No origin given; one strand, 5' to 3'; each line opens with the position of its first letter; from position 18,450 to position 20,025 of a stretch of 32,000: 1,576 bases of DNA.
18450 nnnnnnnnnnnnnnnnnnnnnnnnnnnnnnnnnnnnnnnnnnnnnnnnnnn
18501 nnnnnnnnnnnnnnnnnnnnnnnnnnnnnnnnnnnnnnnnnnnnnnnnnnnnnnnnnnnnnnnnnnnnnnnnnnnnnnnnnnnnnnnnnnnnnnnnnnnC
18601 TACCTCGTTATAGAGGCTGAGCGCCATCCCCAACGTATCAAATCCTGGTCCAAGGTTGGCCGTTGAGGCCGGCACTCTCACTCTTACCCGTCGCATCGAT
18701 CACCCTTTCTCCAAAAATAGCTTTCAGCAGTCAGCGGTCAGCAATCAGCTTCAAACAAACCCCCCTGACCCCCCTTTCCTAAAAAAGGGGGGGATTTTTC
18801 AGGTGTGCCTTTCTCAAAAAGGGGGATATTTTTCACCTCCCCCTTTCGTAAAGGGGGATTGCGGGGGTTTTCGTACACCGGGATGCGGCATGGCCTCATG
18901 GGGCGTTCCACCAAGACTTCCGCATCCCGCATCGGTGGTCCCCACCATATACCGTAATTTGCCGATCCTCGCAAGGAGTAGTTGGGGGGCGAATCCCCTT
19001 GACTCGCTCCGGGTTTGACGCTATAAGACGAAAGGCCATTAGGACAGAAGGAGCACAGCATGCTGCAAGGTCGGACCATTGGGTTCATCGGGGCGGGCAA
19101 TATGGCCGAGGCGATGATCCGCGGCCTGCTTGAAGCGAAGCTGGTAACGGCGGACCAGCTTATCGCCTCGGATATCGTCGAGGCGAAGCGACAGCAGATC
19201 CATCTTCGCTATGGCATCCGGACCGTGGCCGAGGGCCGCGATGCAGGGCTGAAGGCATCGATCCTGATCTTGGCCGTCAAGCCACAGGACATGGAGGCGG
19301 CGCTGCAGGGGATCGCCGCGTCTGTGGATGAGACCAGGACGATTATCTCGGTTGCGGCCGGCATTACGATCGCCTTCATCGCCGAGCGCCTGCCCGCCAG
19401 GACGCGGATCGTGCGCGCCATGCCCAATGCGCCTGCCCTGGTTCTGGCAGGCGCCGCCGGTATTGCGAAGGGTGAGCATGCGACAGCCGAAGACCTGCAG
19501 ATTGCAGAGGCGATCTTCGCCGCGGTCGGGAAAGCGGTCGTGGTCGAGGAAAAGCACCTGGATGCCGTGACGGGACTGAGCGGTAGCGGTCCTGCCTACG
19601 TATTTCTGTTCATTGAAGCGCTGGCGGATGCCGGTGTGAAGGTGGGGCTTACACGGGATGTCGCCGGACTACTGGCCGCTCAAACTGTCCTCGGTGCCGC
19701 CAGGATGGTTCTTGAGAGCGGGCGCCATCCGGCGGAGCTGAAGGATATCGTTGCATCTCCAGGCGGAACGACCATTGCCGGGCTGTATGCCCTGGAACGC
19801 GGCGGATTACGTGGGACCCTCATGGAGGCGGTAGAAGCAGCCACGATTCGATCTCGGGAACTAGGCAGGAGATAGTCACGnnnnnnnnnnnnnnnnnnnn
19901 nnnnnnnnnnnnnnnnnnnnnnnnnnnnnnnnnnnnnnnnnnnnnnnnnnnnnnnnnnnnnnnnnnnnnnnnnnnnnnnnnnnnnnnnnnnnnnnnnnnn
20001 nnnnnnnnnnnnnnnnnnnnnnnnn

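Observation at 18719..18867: thrB-proC divergent spacer holds a heptamer array plus three same-design C/G-run hairpins that no annotated gene explains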

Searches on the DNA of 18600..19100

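Call 34: search_rna_families(source=window, start=18600, end=19100, threshold=evalue, max_evalue=10)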
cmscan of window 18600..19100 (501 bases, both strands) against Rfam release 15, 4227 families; matches with E-value up to 10: 6.
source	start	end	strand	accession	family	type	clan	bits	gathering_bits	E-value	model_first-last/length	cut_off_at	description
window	18754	18873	+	RF03509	mir-4660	Gene; miRNA;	-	16.3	87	2.2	1-86/86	no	mir-4660 microRNA precursor family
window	18749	18872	+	RF01055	Molybdenum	Cis-reg; riboswitch;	-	15.2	36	0.75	1-135/135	no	Molybdenum/Tungsten riboswitch aptamer (Moco RNA motif)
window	18738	18890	+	RF00013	6S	Gene;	-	14.3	46.4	1.3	1-187/187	no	6S / SsrS RNA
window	18755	18877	-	RF01055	Molybdenum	Cis-reg; riboswitch;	-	14.3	36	1.3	1-135/135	no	Molybdenum/Tungsten riboswitch aptamer (Moco RNA motif)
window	18760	18860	+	RF02837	anti-hemB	Gene; sRNA;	-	12.6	49.5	3.3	3-75/81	no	Burkholderia RNA 7 (anti-hemB)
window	18764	18922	+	RF02132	HOXB13-AS1_1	Gene; lncRNA;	-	10.9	60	7.1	1-136/136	no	HOXB13 antisense RNA 1 conserved region 1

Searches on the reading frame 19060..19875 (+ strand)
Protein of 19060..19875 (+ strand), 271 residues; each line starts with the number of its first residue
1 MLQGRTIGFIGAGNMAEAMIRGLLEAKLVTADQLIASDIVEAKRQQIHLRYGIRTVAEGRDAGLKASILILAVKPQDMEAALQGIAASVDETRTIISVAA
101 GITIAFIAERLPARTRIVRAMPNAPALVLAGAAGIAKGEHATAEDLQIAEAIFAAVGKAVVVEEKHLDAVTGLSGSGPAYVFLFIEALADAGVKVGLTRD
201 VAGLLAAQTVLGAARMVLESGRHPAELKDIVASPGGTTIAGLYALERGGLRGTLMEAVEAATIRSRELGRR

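Call 12: search_protein_families(library=ncbifam, proteins=[window:19060-19875:+])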
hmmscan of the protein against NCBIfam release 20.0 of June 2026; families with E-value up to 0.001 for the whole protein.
window:19060-19875:+ (271 aa): 6 families
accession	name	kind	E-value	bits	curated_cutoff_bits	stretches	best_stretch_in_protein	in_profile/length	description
TIGR00112.1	proC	equivalog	1.2e-85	287.3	196.75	1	7-268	1-263/263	pyrroline-5-carboxylate reductase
NF005813.0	PRK07679.1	exception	7.8e-73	245.3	404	1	5-270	4-270/279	pyrroline-5-carboxylate reductase ProI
NF008839.0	PRK11880.2-4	equivalog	1.1e-44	152.7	288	1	6-267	3-251/252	pyrroline-5-carboxylate reductase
NF005814.0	PRK07680.1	equivalog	2.1e-31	109.1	278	1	6-248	2-244/275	late competence protein ComER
NF005384.0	PRK06928.1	exception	5.8e-25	88.4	301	1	6-242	3-241/277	pyrroline-5-carboxylate reductase ProG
NF005063.0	PRK06476.1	equivalog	8.5e-18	64.8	254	1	6-264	2-252/258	pyrroline-5-carboxylate reductase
